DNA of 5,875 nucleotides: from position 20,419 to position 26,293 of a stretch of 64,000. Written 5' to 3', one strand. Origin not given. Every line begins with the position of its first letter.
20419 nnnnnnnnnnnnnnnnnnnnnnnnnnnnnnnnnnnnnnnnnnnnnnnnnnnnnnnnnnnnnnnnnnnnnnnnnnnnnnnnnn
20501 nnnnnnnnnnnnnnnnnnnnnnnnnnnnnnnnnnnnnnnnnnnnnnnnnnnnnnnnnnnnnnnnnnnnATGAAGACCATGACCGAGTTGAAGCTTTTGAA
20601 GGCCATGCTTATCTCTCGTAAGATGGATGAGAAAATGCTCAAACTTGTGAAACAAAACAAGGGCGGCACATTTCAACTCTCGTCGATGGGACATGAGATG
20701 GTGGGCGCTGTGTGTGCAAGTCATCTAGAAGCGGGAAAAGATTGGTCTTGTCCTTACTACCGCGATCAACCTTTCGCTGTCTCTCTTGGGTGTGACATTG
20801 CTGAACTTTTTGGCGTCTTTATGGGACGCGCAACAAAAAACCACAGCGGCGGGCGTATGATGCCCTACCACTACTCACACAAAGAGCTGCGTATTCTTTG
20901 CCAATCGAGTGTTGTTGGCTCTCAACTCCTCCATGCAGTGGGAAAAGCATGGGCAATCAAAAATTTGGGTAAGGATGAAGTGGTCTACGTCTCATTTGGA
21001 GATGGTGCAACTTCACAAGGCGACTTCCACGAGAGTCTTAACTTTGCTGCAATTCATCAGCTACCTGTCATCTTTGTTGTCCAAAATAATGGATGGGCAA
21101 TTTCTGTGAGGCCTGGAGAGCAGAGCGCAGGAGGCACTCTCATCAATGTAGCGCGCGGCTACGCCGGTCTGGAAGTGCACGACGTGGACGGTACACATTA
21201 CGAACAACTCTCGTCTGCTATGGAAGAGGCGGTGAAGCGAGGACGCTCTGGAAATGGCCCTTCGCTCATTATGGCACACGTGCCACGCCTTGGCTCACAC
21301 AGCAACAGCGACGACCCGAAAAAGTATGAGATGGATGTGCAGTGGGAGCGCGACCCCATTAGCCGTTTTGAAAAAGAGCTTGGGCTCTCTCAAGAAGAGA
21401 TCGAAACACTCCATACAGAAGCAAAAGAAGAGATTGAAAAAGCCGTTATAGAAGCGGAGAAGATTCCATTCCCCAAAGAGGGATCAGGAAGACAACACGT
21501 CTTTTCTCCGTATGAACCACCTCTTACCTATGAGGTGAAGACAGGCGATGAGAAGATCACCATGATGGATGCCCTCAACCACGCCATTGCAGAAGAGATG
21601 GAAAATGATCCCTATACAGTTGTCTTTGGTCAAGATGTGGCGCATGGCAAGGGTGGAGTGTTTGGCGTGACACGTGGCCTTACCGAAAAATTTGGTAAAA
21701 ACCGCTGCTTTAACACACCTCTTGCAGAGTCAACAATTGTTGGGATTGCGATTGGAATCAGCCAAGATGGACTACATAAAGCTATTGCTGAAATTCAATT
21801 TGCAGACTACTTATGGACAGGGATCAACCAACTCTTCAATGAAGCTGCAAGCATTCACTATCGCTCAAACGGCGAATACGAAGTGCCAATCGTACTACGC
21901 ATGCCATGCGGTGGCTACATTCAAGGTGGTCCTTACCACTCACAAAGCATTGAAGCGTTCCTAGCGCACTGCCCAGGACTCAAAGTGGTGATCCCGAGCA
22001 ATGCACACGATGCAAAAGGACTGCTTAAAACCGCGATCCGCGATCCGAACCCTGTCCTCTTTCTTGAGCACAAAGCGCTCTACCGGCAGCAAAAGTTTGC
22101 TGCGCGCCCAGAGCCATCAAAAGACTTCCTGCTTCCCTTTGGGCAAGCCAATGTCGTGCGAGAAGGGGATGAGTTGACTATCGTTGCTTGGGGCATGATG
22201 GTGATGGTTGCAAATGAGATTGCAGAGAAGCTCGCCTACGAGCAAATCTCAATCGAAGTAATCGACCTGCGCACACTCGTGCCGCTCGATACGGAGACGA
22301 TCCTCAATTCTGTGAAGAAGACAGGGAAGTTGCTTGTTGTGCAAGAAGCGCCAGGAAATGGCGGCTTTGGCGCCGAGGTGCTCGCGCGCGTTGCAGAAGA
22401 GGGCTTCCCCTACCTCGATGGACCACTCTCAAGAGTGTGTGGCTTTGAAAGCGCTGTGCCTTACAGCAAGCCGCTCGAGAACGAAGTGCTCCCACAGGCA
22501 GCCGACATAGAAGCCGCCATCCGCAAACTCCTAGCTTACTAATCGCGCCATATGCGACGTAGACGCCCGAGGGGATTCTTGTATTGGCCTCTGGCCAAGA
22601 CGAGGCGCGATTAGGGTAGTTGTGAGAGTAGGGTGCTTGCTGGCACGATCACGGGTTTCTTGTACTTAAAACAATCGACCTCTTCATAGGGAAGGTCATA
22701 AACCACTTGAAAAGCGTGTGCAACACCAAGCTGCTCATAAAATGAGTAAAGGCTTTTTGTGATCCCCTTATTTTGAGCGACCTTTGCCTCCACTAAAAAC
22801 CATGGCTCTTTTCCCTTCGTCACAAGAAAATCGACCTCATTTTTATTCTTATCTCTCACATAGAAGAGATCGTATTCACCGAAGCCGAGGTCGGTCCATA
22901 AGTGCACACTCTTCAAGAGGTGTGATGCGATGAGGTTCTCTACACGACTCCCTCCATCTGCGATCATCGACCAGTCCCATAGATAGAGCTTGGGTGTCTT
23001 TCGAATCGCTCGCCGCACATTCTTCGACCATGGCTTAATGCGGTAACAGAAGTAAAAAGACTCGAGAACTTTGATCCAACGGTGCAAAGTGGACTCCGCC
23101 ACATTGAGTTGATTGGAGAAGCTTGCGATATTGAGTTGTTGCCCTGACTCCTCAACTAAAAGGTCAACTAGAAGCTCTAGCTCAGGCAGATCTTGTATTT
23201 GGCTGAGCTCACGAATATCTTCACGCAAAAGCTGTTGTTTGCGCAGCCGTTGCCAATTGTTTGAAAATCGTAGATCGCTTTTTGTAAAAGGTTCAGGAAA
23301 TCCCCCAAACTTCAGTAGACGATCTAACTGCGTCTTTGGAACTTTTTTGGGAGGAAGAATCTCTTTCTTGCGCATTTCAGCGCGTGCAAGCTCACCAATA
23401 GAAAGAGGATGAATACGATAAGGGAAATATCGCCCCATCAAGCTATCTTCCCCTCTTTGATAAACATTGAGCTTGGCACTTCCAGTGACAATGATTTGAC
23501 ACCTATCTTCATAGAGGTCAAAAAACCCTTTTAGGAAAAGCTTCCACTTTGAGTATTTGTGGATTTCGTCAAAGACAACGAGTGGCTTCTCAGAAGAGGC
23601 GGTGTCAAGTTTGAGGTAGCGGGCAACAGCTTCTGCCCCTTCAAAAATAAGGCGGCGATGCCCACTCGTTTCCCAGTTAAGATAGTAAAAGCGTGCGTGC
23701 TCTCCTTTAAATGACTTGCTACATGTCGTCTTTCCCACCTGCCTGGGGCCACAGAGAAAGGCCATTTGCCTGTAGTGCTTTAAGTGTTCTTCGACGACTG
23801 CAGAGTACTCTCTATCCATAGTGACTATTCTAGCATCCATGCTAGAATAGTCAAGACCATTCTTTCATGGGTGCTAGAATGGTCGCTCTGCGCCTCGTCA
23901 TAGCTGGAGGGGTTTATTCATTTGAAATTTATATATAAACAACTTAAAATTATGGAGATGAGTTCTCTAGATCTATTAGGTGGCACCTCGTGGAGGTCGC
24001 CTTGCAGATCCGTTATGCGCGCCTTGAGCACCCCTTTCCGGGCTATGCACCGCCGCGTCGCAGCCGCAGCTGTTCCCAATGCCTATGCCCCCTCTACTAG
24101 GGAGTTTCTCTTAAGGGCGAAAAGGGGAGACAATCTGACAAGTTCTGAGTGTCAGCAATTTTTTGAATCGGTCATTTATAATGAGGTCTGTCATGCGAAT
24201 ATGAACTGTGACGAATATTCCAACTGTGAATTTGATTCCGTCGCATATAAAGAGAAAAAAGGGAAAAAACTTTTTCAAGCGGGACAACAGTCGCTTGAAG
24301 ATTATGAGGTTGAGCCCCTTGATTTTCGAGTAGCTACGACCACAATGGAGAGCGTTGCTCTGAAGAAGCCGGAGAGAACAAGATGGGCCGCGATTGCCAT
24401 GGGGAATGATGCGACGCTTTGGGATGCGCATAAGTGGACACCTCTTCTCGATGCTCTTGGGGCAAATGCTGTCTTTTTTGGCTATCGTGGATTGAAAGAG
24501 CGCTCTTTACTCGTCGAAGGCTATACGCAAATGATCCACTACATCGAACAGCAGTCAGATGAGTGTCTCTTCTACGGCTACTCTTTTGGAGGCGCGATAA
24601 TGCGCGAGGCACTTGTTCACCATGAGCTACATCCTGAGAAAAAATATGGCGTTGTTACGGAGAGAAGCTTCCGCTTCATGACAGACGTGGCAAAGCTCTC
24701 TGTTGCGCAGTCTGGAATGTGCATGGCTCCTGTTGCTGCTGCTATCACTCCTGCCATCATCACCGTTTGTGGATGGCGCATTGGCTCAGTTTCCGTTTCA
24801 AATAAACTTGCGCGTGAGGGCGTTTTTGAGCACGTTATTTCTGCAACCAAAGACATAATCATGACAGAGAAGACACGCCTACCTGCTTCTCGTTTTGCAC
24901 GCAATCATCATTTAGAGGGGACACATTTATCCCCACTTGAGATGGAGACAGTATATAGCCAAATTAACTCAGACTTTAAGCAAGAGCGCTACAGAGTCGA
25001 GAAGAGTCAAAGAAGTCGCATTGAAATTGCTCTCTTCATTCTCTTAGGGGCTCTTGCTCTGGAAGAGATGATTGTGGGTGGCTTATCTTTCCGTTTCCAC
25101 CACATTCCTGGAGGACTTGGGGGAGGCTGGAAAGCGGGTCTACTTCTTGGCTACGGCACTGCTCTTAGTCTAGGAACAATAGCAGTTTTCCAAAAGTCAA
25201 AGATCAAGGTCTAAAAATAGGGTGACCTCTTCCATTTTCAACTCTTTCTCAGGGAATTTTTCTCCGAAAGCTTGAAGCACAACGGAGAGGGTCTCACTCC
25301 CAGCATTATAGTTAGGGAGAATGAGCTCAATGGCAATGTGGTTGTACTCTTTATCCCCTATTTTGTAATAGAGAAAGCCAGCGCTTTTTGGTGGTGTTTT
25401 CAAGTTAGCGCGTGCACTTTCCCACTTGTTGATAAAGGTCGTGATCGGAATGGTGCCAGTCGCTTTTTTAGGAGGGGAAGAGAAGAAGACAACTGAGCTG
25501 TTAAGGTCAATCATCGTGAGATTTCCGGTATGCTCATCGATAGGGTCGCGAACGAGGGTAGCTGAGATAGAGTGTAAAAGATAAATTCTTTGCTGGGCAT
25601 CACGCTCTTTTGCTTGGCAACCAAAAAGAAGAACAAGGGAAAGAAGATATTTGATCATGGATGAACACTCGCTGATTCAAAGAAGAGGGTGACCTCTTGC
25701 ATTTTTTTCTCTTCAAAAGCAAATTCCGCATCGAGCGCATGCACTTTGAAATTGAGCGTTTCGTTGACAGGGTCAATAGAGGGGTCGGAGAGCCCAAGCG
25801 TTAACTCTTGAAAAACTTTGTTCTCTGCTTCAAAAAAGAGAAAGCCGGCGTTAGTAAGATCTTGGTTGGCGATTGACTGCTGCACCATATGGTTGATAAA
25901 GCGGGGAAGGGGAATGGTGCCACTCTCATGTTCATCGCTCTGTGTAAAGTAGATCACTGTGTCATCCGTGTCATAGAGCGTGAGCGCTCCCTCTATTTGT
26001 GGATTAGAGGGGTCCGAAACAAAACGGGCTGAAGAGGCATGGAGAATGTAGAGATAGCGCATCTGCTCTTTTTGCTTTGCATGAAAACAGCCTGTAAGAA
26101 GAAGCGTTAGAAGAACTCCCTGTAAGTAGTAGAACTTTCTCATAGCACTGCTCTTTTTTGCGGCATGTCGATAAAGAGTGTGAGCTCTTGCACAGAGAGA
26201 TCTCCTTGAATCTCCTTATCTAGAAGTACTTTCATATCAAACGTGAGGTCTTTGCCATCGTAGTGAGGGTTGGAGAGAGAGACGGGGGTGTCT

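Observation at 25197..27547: Array 1: five translationally coupled paralogous lipoprotein genes of an unrecognised family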

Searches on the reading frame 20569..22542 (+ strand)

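Call 19: search_protein_families(library=pfam, proteins=[window:20569-22542:+], max_evalue=0.001)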
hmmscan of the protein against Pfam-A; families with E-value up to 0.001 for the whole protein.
window:20569-22542:+ (657 aa): 4 families
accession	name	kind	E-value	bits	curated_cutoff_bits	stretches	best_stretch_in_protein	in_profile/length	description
PF00676.26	E1_dh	-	2.5e-61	207.7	22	1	11-302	2-297/300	Dehydrogenase E1 component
PF02779.29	Transket_pyr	-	3e-45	154.4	27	1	329-506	2-173/174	Transketolase, pyrimidine binding domain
PF02780.25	Transketolase_C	-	5.6e-40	136.5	25.9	1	525-647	1-124/124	Transketolase, C-terminal domain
PF02775.26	TPP_enzyme_C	-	0.00012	22.4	21.9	1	124-234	34-149/151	Thiamine pyrophosphate enzyme, C-terminal TPP binding domain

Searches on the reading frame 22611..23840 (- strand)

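Call 19: search_protein_families(library=pfam, proteins=[window:22611-23840:-], max_evalue=0.001)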
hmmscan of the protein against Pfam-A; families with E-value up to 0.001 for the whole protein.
window:22611-23840:- (409 aa): 3 families
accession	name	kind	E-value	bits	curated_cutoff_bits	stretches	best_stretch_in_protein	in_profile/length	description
PF13635.12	DUF4143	-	1.3e-28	100.2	28.1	1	207-354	2-159/160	Domain of unknown function (DUF4143)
PF13173.12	AAA_14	-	1.1e-25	90.5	27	1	24-151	2-128/129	AAA domain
PF00004.35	AAA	-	0.00054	20.9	21.2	1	28-97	2-70/131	ATPase family associated with various cellular activities (AAA)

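Call 74: search_protein_families(library=ncbifam, proteins=[window:22611-23840:-], max_evalue=0.01)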
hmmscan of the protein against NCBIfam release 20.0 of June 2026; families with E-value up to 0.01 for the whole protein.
window:22611-23840:- (409 aa): 0 families

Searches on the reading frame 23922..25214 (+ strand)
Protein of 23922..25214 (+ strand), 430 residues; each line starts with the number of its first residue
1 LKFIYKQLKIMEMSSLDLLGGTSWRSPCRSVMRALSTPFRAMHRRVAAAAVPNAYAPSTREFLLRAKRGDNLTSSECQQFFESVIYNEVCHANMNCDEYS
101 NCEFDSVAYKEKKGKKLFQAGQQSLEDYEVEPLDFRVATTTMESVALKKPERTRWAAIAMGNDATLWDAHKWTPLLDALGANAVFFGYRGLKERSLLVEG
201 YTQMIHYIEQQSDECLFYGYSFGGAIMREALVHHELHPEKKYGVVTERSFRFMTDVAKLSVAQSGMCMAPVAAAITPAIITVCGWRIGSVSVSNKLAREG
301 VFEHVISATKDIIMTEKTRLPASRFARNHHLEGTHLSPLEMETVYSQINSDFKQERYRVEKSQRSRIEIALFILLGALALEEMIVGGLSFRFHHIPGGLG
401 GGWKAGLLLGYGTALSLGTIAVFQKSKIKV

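Call 19: search_protein_families(library=pfam, proteins=[window:23922-25214:+], max_evalue=0.001)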
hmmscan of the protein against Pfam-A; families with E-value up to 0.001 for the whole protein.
window:23922-25214:+ (430 aa): 1 family
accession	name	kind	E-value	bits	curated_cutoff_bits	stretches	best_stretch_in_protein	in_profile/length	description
PF05677.18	DUF818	-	3.8e-08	33.1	20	1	145-307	129-300/365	Chlamydia CHLPS protein (DUF818)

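Call 74: search_protein_families(library=ncbifam, proteins=[window:23922-25214:+], max_evalue=0.01)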
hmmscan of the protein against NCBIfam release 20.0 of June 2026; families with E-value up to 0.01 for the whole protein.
window:23922-25214:+ (430 aa): 1 family
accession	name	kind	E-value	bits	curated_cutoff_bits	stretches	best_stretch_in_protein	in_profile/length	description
NF042907.1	CPn0927_CPn0928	subfamily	1.8e-13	50.1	200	1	146-309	124-296/357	CPn0927/CPn0928 family alpha/beta hydrolase fold protein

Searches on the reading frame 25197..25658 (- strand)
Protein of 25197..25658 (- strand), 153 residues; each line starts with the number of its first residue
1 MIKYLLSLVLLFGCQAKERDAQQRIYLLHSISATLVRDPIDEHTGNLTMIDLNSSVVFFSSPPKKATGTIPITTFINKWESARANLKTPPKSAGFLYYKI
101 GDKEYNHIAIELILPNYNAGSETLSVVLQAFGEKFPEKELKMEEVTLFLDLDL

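Call 3: search_protein_families(library=pfam, proteins=[window:25197-25658:-], max_evalue=1)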
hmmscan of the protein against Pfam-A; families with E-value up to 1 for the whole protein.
window:25197-25658:- (153 aa): 0 families

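Call 4: search_protein_families(library=ncbifam, proteins=[window:25197-25658:-], max_evalue=1)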
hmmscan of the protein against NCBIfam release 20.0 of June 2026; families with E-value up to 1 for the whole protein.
window:25197-25658:- (153 aa): 0 families

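Call 7: find_homologous_proteins(query=A1, max_evalue=0.001)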
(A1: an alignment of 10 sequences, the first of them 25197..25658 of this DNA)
Query A1 (10 sequences) (153 aa, profile of the alignment): 4 proteins with E <= 0.001 among 5994 candidates.
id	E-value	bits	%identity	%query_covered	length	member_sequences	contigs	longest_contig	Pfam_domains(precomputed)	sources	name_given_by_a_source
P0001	6.5e-46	174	100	100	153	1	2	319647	-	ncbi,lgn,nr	ncbi:MAG: hypothetical protein H7A36_02925 [Chlamydiales bacterium]|nr:hypothetical protein [Chlamyd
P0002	2.0e-34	136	50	7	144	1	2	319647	-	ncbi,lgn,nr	ncbi:MAG: hypothetical protein H7A36_03060 [Chlamydiales bacterium]|nr:hypothetical protein [Chlamyd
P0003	2.0e-33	133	20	84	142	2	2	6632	-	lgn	-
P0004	1.8e-31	127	-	-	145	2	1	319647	-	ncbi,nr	ncbi:MAG: hypothetical protein H7A36_03075 [Chlamydiales bacterium]|nr:hypothetical protein [Chlamyd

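Call 89: search_protein_families(library=phrogs, proteins=[window:25197-25658:-], max_evalue=0.01)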
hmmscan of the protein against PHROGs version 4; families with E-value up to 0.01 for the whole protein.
window:25197-25658:- (153 aa): 0 families

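Call 90: search_protein_families(library=padloc, proteins=[window:25197-25658:-], max_evalue=0.01)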
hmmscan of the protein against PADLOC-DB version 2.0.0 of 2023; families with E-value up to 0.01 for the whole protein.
window:25197-25658:- (153 aa): 0 families

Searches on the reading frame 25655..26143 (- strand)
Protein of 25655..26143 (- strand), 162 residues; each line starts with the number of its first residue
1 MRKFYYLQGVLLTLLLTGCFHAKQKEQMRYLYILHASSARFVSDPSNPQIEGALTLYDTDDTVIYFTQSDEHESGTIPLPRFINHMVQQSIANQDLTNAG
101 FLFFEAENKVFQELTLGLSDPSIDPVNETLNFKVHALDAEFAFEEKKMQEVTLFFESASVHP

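Call 3: search_protein_families(library=pfam, proteins=[window:25655-26143:-], max_evalue=1)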
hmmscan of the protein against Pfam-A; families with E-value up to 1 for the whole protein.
window:25655-26143:- (162 aa): 1 family
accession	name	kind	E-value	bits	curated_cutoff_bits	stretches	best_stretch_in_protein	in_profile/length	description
PF03801.18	Ndc80_HEC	-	0.17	12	25.1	1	117-156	64-103/147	HEC/Ndc80p family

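Call 4: search_protein_families(library=ncbifam, proteins=[window:25655-26143:-], max_evalue=1)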
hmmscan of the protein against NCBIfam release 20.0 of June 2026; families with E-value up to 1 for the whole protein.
window:25655-26143:- (162 aa): 0 families

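Call 89: search_protein_families(library=phrogs, proteins=[window:25655-26143:-], max_evalue=0.01)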
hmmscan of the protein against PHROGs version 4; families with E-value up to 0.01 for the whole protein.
window:25655-26143:- (162 aa): 0 families

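Call 90: search_protein_families(library=padloc, proteins=[window:25655-26143:-], max_evalue=0.01)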
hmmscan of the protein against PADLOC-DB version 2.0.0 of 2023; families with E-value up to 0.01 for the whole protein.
window:25655-26143:- (162 aa): 0 families
